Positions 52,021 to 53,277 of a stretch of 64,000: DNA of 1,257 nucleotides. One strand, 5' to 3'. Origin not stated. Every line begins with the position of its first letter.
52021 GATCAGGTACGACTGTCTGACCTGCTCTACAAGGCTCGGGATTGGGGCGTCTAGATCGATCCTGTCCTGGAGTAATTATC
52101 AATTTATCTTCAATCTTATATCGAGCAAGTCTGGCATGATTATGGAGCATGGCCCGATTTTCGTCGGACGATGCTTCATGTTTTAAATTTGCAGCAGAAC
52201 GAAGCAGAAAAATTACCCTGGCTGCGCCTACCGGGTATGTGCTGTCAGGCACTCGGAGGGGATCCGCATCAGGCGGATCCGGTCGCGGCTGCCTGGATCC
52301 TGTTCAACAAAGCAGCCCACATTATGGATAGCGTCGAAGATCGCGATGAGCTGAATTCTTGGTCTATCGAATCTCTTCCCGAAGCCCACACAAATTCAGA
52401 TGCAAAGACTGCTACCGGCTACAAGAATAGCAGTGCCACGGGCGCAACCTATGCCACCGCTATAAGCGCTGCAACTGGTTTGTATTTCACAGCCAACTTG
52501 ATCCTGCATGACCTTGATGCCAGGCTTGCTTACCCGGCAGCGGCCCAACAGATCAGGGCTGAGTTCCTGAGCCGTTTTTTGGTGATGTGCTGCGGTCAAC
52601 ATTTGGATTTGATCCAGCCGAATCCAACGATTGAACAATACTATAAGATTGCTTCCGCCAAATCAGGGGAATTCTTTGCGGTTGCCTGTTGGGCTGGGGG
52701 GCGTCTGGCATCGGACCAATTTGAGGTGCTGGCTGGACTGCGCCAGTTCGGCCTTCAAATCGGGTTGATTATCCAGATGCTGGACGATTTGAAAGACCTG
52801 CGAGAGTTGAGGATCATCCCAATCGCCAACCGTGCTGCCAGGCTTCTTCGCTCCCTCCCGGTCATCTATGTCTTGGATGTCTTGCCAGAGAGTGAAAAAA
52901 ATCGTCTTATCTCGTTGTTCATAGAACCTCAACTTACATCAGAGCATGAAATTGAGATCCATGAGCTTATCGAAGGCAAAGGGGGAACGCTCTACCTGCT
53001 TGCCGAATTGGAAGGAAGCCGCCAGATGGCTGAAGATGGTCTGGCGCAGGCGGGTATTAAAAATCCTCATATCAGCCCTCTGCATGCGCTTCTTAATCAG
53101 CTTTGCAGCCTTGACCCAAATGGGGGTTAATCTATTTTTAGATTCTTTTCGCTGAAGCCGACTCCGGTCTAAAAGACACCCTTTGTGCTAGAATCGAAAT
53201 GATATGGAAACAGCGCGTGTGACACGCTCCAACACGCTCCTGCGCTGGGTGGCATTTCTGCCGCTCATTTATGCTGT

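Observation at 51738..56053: Candidate ComX/ComQ/ComP-like isoprenylated-peptide signalling module outside its known (Bacillus-type) context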

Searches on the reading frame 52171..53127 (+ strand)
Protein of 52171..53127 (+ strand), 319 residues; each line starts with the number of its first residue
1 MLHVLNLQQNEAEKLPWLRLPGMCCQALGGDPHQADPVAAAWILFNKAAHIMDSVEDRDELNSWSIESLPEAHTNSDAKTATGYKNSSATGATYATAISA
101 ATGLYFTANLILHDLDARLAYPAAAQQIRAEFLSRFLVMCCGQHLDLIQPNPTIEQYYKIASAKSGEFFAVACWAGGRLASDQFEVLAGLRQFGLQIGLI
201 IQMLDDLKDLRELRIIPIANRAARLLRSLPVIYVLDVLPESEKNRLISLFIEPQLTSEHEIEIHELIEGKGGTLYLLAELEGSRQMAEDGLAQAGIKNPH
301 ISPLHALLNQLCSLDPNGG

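Call 3: search_protein_families(library=pfam, proteins=[window:52171-53127:+], max_evalue=1)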
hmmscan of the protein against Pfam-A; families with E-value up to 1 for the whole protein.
window:52171-53127:+ (319 aa): 2 families
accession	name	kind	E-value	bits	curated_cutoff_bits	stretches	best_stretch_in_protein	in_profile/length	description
PF00348.22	polyprenyl_synt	-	6.2e-12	45.7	27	1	95-211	81-192/251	Polyprenyl synthetase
PF19262.4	DUF5905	-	0.093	13.6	25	1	202-251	46-93/108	Family of unknown function (DUF5905)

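Call 4: search_protein_families(library=ncbifam, proteins=[window:52171-53127:+], max_evalue=1)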
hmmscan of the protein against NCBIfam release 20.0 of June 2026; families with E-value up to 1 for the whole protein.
window:52171-53127:+ (319 aa): 13 families
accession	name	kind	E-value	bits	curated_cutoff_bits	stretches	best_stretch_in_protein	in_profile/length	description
NF041169.1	f2_encap_cargo4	exception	1.8e-15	57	450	1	23-309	60-327/334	family 2 encapsulin nanocompartment cargo protein polyprenyl transferase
NF045549.1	GGPPsyn_IdsB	equivalog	2.7e-12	46.4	475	1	102-274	134-308/346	geranylgeranyl diphosphate synthase IdsB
NF040698.1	IdsA_Meth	equivalog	2e-08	33.8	468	1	137-257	146-270/328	short chain isoprenyl diphosphate synthase IdsA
NF045485.1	FPPsyn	subfamily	7.1e-07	28.7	275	1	138-211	146-221/288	farnesyl diphosphate synthase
NF041003.1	GGPP_syn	equivalog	4.2e-05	22.8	500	1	131-207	137-216/326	geranylgeranyl diphosphate synthase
NF008140.0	PRK10888.1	equivalog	0.00036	19.9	412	1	144-210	150-216/323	octaprenyl diphosphate synthase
TIGR02749.1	prenyl_cyano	equivalog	0.00085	18.4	383.2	1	147-212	156-221/322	solanesyl diphosphate synthase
NF040789.2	gerfarn_diphsyn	equivalog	0.00098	18.4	560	1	95-210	124-239/345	geranylfarnesyl diphosphate synthase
NF045685.1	GGPPSynCrtE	equivalog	0.0032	16.5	460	1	150-210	165-225/293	geranylgeranyl diphosphate synthase CrtE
NF042417.1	NPPPS_Mycobact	equivalog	0.028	13.5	600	1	144-253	162-273/335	nonaprenyl/(2E,6E)-farnesyl/geranylgeranyl diphosphat synthase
TIGR02748.1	GerC3_HepT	equivalog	0.049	12.7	456.55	1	94-211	102-216/319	heptaprenyl diphosphate synthase component II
NF007877.0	PRK10581.1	equivalog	0.086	12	321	1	138-209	153-227/299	(2E,6E)-farnesyl diphosphate synthase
NF040936.1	hexpp_archaea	equivalog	0.094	12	400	1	155-215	151-210/275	hexaprenyl pyrophosphate synthase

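Call 5: find_homologous_proteins(query=window:52171-53127:+)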
Query window:52171-53127:+ (319 aa): 43 proteins with E <= 0.001 among 8000 candidates.
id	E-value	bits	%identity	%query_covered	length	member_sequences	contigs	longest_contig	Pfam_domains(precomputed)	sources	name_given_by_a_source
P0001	6.1e-210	714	100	100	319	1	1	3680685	PF00348.23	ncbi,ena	-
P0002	5.2e-182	622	88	100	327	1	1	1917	PF00348.23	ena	-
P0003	2.1e-71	259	47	97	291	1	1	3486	PF00348.23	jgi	jgi:geranylgeranyl pyrophosphate synthase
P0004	1.0e-70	257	47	96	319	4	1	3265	PF00348.23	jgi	jgi:geranylgeranyl pyrophosphate synthase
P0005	1.9e-67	246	45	99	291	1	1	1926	PF00348.23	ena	-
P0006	3.2e-67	245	45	92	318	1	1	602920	PF00348.23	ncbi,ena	-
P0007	4.0e-66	242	45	94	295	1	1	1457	PF00348.23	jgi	jgi:competence protein ComQ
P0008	4.1e-66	242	48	92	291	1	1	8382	PF00348.23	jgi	-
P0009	1.3e-65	240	44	95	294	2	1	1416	PF00348.23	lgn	-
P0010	1.5e-65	240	43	97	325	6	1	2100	PF00348.23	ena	-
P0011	4.6e-65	238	43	97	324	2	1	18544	PF00348.23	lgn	-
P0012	1.6e-64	236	45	93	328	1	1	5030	PF00348.23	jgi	jgi:competence protein ComQ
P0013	8.5e-64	234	44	97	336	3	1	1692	PF00348.23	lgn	-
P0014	1.0e-63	234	44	93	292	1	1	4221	PF00348.23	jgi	jgi:geranylgeranyl pyrophosphate synthase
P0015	2.3e-63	233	43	96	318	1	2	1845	PF00348.23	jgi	jgi:geranylgeranyl pyrophosphate synthase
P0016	7.6e-63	231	43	93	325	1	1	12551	PF00348.23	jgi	jgi:geranylgeranyl pyrophosphate synthase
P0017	2.4e-62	229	43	92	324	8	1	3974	PF00348.23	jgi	jgi:geranylgeranyl pyrophosphate synthase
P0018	2.4e-61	226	41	94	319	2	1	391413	PF00348.23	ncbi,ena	-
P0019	3.9e-61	225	43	97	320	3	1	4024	PF00348.23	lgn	-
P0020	2.6e-60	223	42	97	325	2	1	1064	PF00348.23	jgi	jgi:competence protein ComQ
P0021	4.7e-60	222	42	91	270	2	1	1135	PF00348.23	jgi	jgi:geranylgeranyl pyrophosphate synthase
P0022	1.4e-59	220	43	92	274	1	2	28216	PF00348.23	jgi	jgi:geranylgeranyl pyrophosphate synthase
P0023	1.4e-59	220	44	93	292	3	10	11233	PF00348.23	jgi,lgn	jgi:geranylgeranyl pyrophosphate synthase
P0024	2.4e-59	219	41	97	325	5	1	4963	PF00348.23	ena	-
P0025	2.6e-59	219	43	92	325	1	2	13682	PF00348.23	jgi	jgi:competence protein ComQ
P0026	5.2e-58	215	45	92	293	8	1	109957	PF00348.23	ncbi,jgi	jgi:competence protein ComQ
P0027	5.9e-58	215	43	92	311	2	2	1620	PF00348.23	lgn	-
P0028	6.7e-58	215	42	96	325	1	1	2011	PF00348.23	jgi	jgi:competence protein ComQ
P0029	6.8e-58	215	42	92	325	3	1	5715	PF00348.23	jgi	jgi:competence protein ComQ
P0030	2.6e-57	213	45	92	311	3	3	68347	PF00348.23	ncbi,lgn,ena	-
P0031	6.8e-57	211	41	93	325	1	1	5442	PF00348.23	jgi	jgi:geranylgeranyl pyrophosphate synthase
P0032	1.7e-56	210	41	96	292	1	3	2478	PF00348.23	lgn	-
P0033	1.9e-56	210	40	93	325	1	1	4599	PF00348.23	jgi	jgi:geranylgeranyl pyrophosphate synthase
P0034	4.5e-55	205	41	97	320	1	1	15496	PF00348.23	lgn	-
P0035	8.9e-54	201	41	95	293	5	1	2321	PF00348.23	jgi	jgi:geranylgeranyl pyrophosphate synthase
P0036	4.2e-53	199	40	97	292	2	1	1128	PF00348.23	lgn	-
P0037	2.0e-52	197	39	92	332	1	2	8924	PF00348.23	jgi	jgi:geranylgeranyl pyrophosphate synthase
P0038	3.3e-50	189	39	97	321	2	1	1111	PF00348.23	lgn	-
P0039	4.8e-50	189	39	93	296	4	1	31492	PF00348.23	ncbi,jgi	-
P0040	1.9e-47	180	37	87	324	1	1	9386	PF00348.23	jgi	jgi:geranylgeranyl pyrophosphate synthase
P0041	2.2e-47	180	36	94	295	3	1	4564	PF00348.23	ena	-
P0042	5.8e-46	175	41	82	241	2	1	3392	PF00348.23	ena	-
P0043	3.2e-45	173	44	71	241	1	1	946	PF00348.23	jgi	jgi:geranylgeranyl pyrophosphate synthase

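Call 10: find_encoding_contigs(protein=P0006, flank=8000, max_places=2)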
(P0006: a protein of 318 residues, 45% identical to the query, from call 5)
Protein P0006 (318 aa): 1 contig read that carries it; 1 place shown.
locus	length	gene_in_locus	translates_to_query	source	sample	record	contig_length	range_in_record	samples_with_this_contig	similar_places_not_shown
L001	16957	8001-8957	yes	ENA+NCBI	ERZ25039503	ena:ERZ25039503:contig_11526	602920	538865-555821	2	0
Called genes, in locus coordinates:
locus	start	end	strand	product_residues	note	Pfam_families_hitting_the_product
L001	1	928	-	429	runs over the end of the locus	PF25608:NAL1_N (faint)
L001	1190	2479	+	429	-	PF05977:MFS_3, PF07690:MFS_1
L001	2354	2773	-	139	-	-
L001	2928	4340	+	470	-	PF08271:Zn_Ribbon_TF (faint), PF19134:DUF5817 (faint)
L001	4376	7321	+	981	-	PF02091:tRNA-synt_2e, PF02092:tRNA_synt_2f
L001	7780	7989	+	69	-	-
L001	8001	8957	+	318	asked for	PF00348:polyprenyl_synt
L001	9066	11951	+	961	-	PF01590:GAF (weak), PF00989:PAS, PF08448:PAS_4, PF13188:PAS_8, PF13426:PAS_9, PF08447:PAS_3 (weak), PF00512:HisKA, PF02518:HATPase_c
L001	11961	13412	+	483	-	PF01807:Zn_ribbon_DnaG, PF08275:DNAG_N, PF01751:Toprim, PF13155:Toprim_2, PF13662:Toprim_4, PF10410:DnaB_bind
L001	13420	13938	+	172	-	-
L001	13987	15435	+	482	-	PF00140:Sigma70_r1_2, PF04542:Sigma70_r2, PF04539:Sigma70_r3 (weak)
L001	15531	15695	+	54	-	PF04545:Sigma70_r4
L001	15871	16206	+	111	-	PF00507:Oxidored_q4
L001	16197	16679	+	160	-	PF01058:Oxidored_q6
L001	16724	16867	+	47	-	-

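Call 11: find_encoding_contigs(protein=P0018, flank=8000, max_places=2)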
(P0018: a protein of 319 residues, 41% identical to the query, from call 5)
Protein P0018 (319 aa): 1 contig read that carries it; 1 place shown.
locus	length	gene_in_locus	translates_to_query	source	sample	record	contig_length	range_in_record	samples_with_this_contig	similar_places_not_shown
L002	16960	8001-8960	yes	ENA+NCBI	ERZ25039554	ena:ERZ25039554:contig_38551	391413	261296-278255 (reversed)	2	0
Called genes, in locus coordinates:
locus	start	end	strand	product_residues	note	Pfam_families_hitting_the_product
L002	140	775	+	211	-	PF07690:MFS_1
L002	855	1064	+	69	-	PF09723:Zn_ribbon_8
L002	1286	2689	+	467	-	PF13181:TPR_8 (faint), PF08271:Zn_Ribbon_TF (faint), PF19134:DUF5817 (faint)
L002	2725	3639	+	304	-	PF02091:tRNA-synt_2e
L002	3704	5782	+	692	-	PF02092:tRNA_synt_2f, PF05746:DALR_1 (faint)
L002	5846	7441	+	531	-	PF13600:DUF4140, PF13598:DUF4139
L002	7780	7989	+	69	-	-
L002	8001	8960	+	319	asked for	PF00348:polyprenyl_synt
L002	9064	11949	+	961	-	PF01590:GAF (weak), PF00989:PAS, PF08448:PAS_4, PF13188:PAS_8 (weak), PF13426:PAS_9, PF08447:PAS_3 (weak), PF00512:HisKA, PF02518:HATPase_c, +2 more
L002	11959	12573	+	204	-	PF01807:Zn_ribbon_DnaG, PF08275:DNAG_N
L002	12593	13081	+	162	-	PF08275:DNAG_N, PF13662:Toprim_4, PF01751:Toprim, PF13155:Toprim_2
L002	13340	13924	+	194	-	-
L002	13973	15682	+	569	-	PF00140:Sigma70_r1_2, PF04542:Sigma70_r2, PF04539:Sigma70_r3, PF04545:Sigma70_r4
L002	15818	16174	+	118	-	PF00507:Oxidored_q4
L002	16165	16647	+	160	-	PF01058:Oxidored_q6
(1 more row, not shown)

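Call 12: find_encoding_contigs(protein=P0026, flank=8000, max_places=2)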
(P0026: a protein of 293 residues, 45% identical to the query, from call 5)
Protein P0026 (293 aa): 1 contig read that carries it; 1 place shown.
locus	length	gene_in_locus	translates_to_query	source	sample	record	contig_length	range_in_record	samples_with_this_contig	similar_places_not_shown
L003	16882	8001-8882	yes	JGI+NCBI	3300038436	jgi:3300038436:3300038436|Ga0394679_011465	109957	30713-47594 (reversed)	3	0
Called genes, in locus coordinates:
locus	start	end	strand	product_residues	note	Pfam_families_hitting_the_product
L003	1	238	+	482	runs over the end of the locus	PF05977:MFS_3, PF07690:MFS_1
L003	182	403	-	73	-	-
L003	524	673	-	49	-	-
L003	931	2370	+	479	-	-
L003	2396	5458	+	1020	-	PF02091:tRNA-synt_2e, PF02092:tRNA_synt_2f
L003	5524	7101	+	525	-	PF13600:DUF4140, PF13598:DUF4139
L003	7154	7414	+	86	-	-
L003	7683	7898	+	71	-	-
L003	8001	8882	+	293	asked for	PF00348:polyprenyl_synt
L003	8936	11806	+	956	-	PF01590:GAF (faint), PF00989:PAS, PF08448:PAS_4, PF13188:PAS_8 (faint), PF13426:PAS_9, PF00512:HisKA, PF02518:HATPase_c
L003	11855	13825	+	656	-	PF01807:Zn_ribbon_DnaG, PF08275:DNAG_N, PF01751:Toprim, PF13662:Toprim_4, PF13155:Toprim_2, PF10410:DnaB_bind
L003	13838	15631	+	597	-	PF00140:Sigma70_r1_2, PF04542:Sigma70_r2, PF04539:Sigma70_r3, PF04545:Sigma70_r4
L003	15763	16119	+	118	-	PF00507:Oxidored_q4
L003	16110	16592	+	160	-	PF01058:Oxidored_q6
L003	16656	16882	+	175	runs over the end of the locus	PF00329:Complex1_30kDa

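Call 13: find_encoding_contigs(protein=P0039, flank=8000, max_places=2)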
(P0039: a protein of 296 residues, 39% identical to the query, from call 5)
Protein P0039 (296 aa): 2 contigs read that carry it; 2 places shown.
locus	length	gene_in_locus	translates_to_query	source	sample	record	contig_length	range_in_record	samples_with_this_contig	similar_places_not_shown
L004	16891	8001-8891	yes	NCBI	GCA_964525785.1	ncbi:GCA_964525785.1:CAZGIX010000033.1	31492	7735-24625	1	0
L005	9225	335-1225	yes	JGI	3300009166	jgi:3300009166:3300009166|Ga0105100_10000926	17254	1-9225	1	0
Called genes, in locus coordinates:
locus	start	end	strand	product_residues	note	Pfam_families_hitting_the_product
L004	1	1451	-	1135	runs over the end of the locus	PF12704:MacB_PCD (weak), PF02687:FtsX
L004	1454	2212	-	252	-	PF00005:ABC_tran, PF13304:AAA_21 (faint)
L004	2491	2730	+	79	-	-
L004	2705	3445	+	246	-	PF07729:FCD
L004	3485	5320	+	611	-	PF01558:POR, PF01855:POR_N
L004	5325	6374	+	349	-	PF02775:TPP_enzyme_C, PF12367:PFO_beta_C (weak)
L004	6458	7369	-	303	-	PF00753:Lactamase_B, PF23023:Anti-Pycsar_Apyc1 (weak)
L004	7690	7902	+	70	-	-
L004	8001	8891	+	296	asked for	PF00348:polyprenyl_synt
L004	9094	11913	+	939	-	PF01590:GAF (faint), PF13492:GAF_3 (faint), PF00989:PAS, PF08448:PAS_4, PF13426:PAS_9, PF08447:PAS_3 (weak), PF00512:HisKA, PF02518:HATPase_c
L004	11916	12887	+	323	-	PF00072:Response_reg, PF13487:HD_5, PF01966:HD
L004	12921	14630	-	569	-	PF01425:Amidase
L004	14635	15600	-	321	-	PF00248:Aldo_ket_red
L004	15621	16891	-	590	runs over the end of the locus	PF12371:TMEM131_like_N (faint), PF15780:ASH (faint), PF22073:Cep192_D4 (faint), PF22544:HYDIN_VesB_CFA65-like_Ig (faint), PF24291:Ig_CFAP65 (faint), PF24507:Ig_CFAP65_4th (faint), PF24771:Ig_CFAP74_1st (faint), PF25564:DUF7933, +1 more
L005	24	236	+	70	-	-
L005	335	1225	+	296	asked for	PF00348:polyprenyl_synt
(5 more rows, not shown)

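Call 14: find_encoding_contigs(protein=P0040, flank=8000, max_places=2)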
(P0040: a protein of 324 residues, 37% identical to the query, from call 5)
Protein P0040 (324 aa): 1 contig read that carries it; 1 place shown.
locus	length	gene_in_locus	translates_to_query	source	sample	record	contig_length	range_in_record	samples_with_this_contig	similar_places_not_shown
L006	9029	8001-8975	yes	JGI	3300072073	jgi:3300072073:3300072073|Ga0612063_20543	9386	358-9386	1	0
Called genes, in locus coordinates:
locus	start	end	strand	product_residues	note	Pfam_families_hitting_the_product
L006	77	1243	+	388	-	PF00994:MoCF_biosynth, PF18146:CinA_KH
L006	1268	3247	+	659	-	PF01979:Amidohydro_1, PF07969:Amidohydro_3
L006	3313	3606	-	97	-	PF02922:CBM_48, PF16561:AMPK1_CBM (weak)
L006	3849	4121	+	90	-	-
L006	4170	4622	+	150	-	-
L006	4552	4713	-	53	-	-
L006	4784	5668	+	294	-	PF00892:EamA, PF03151:TPT (faint), PF00892:EamA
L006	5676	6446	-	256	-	PF02146:SIR2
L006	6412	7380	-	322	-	PF00753:Lactamase_B, PF23023:Anti-Pycsar_Apyc1 (faint)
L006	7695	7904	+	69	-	-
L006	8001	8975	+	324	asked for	PF00348:polyprenyl_synt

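Call 15: find_encoding_contigs(protein=P0037, flank=8000, max_places=2)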
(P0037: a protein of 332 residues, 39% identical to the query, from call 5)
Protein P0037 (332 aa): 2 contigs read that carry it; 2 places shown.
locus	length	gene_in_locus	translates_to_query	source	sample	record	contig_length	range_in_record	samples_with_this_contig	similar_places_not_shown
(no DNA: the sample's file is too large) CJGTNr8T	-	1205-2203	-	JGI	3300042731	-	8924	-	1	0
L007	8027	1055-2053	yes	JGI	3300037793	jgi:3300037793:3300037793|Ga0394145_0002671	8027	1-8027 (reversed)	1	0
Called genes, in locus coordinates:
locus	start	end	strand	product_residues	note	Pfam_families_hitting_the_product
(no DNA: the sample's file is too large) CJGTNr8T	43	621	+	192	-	PF22580:KYNU_C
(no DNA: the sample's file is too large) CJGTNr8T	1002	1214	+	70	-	-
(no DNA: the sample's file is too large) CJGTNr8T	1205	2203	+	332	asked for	PF00348:polyprenyl_synt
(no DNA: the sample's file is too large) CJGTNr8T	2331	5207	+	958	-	PF13492:GAF_3 (weak), PF00989:PAS, PF08448:PAS_4, PF13188:PAS_8 (weak), PF13426:PAS_9, PF08447:PAS_3, PF00512:HisKA, PF02518:HATPase_c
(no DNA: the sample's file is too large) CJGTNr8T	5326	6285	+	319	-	PF02540:NAD_synthase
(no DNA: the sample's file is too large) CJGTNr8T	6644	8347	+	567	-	PF00501:AMP-binding, PF13193:AMP-binding_C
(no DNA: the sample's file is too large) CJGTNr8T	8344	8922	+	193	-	?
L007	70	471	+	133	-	PF22580:KYNU_C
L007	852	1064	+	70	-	-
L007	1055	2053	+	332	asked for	PF00348:polyprenyl_synt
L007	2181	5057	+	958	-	PF13492:GAF_3 (weak), PF00989:PAS, PF08448:PAS_4, PF13188:PAS_8 (weak), PF13426:PAS_9, PF08447:PAS_3, PF00512:HisKA, PF02518:HATPase_c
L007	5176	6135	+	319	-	PF02540:NAD_synthase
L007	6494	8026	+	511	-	?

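Call 22: search_solved_structures(query=A2, max_evalue=0.01)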
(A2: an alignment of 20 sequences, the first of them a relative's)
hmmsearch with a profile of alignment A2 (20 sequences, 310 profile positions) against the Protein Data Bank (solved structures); distinct sequences matched with E-value up to 0.01: 124 (the best 60 are shown).
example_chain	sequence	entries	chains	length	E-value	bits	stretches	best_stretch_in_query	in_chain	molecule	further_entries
9v4g_A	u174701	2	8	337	4.2e-18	68.6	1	45-299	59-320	prenyltransferase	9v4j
3nf2_A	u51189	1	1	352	1e-17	67.4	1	39-304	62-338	Putative polyprenyl synthetase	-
1wy0_A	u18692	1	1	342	5e-17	65.1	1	43-254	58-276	geranylgeranyl pyrophosphate synthetase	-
9v4h_A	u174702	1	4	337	8.7e-17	64.3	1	45-299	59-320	prenyltransferase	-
9v4i_A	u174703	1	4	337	9.6e-17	64.1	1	45-299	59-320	prenyltransferase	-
3lmd_A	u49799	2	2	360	7.4e-14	54.7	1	121-296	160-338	Geranylgeranyl pyrophosphate synthase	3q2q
3rmg_A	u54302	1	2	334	8.9e-11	44.6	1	56-303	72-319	Octaprenyl-diphosphate synthase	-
6kd7_A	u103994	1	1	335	2.3e-10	43.2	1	39-304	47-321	Polyprenyl synthetase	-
3p8l_A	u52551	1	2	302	6.9e-10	41.6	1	83-210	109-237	Geranyltranstransferase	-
3n3d_A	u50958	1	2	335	1.2e-09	40.9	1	139-270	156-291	Geranylgeranyl pyrophosphate synthase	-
3pko_A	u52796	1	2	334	1.2e-09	40.8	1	139-268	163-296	Geranylgeranyl pyrophosphate synthase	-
3zcd_A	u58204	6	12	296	1.5e-09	40.5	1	19-209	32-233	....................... | FARNESYL PYROPHOSPHATE SYNTHASE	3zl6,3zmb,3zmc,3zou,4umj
3ipi_A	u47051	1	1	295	1.6e-09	40.5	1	120-252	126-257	Geranyltranstransferase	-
7my6_A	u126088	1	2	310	2.1e-09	40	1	38-220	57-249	Farnesyl-diphosphate synthase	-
7my7_AAA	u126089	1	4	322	2.4e-09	39.9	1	38-220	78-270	Farnesyl-diphosphate synthase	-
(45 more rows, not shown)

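Call 24: search_solved_structures(query=window:52171-53127:+, max_evalue=0.01, show_alignments=2)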
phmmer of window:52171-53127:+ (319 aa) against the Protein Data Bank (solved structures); distinct sequences matched with E-value up to 0.01: 17.
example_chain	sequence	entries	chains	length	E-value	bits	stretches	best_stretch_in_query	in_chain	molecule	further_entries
1wy0_A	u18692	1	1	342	1.5e-08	37.7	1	138-250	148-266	geranylgeranyl pyrophosphate synthetase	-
3n3d_A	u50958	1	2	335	1.2e-05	28.3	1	149-211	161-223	Geranylgeranyl pyrophosphate synthase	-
3pko_A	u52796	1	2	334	1.2e-05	28.3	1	149-211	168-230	Geranylgeranyl pyrophosphate synthase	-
3lmd_A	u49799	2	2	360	3.2e-05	26.8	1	129-273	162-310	Geranylgeranyl pyrophosphate synthase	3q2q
2h8o_A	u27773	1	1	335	0.00025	23.9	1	95-211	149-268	Geranyltranstransferase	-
9v4g_A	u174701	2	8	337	0.00034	23.5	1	95-246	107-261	prenyltransferase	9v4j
4lfe_A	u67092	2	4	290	0.0011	21.8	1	94-210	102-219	Geranylgeranyl diphosphate synthase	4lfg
5ze6_A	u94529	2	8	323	0.0012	21.6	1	143-210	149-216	Octaprenyl diphosphate synthase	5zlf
3wjk_A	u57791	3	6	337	0.0013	21.6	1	143-210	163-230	Octaprenyl diphosphate synthase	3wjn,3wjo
3p8l_A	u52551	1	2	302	0.0013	21.5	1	95-211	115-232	Geranyltranstransferase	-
3oyr_A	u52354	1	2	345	0.0018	21.1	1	138-209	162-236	Trans-isoprenyl diphosphate synthase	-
3rmg_A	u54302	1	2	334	0.0021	20.9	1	153-293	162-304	Octaprenyl-diphosphate synthase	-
9v4h_A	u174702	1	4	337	0.0022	20.8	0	95-245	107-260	prenyltransferase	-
3lom_A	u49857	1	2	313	0.0035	20.1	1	95-211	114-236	Geranyltranstransferase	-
5xn6_C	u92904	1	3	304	0.0043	19.8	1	137-233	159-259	Os02g0668100 protein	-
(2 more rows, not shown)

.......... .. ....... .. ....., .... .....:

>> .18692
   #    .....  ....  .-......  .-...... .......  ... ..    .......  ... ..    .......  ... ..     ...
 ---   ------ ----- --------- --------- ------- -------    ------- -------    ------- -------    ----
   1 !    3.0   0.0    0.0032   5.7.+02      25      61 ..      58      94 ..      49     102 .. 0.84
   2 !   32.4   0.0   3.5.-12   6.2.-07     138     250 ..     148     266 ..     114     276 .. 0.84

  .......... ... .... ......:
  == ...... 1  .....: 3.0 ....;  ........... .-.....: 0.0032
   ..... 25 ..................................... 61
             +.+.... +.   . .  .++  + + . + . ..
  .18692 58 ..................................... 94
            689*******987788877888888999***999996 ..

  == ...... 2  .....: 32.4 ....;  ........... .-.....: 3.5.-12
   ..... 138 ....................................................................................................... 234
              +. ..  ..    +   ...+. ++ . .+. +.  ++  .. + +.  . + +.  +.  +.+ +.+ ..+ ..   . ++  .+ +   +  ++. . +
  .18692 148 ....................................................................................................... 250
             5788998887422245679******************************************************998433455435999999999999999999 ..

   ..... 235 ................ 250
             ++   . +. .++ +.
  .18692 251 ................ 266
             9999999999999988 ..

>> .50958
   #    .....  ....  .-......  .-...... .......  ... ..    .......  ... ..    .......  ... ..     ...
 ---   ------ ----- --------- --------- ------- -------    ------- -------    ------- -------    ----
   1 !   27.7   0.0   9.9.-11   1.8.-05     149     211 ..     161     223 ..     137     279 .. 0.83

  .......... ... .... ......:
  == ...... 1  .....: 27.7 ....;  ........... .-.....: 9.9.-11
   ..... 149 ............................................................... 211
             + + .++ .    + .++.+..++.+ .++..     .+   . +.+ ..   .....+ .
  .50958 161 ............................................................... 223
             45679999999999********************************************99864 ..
